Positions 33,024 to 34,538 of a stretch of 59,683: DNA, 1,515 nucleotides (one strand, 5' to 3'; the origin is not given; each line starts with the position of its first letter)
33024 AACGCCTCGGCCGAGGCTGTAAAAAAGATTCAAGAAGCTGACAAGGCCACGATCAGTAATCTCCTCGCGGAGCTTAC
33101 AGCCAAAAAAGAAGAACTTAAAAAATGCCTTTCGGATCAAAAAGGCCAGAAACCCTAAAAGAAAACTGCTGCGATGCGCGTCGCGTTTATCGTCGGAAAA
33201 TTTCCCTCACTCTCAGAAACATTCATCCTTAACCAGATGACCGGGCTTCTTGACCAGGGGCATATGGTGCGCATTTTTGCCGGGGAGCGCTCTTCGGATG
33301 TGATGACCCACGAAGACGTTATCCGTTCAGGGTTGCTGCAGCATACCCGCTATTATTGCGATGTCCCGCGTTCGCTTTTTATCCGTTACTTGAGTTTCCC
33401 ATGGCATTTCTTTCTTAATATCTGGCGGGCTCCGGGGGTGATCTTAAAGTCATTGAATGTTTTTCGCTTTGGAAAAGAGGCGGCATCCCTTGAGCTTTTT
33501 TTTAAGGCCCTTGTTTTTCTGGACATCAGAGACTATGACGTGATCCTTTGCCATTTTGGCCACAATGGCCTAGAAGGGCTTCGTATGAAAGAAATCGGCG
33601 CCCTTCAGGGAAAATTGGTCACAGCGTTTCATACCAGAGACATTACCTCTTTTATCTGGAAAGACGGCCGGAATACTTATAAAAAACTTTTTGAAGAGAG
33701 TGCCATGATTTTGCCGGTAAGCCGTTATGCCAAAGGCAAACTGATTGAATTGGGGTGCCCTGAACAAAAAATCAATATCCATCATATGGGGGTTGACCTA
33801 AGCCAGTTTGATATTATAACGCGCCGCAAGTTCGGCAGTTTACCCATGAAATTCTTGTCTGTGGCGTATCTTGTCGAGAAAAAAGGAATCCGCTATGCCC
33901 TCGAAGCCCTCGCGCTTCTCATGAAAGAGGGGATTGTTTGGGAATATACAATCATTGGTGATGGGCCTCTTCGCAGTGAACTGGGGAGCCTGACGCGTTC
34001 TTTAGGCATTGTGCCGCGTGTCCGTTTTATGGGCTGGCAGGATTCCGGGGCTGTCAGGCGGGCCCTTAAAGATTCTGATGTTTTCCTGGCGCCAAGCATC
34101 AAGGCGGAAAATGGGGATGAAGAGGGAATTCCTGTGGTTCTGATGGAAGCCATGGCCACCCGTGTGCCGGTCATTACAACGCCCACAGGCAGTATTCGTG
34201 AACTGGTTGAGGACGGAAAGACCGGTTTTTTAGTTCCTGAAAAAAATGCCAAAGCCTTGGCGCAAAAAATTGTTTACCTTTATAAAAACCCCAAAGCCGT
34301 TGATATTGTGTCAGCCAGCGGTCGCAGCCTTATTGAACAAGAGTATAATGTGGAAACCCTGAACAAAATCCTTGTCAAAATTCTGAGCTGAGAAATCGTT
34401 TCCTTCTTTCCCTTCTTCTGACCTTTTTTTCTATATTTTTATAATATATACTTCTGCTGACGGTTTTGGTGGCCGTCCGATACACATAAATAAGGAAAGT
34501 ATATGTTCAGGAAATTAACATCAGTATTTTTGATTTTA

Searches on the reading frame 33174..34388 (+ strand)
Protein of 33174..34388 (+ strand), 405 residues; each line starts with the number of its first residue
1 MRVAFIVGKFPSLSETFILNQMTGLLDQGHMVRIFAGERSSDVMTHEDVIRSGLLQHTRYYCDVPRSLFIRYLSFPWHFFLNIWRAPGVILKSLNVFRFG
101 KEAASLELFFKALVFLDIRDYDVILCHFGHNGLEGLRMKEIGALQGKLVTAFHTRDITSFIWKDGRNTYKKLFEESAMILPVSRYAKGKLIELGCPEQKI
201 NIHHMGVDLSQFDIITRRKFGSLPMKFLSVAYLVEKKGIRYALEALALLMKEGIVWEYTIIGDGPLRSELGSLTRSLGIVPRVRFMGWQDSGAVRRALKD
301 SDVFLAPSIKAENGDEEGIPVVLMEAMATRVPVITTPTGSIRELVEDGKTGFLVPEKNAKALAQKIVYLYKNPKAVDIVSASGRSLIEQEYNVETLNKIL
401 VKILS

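Call 12: search_protein_families(library=pfam, proteins=[window:33174-34388:+], max_evalue=0.001)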
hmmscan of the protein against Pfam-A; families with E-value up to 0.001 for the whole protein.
window:33174-34388:+ (405 aa): 4 families
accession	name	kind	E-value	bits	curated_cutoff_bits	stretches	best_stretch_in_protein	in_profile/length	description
PF00534.26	Glycos_transf_1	-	1.2e-35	123.1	26.4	1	226-379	17-165/172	Glycosyl transferases group 1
PF13692.12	Glyco_trans_1_4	-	2.3e-34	119.1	27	1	227-372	4-142/142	Glycosyl transferases group 1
PF13439.12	Glyco_transf_4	-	1.4e-13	51.7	28.5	1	15-210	5-169/170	Glycosyltransferase Family 4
PF13524.12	Glyco_trans_1_2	-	4.2e-06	27.2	25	1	257-394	16-136/144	Glycosyl transferase-like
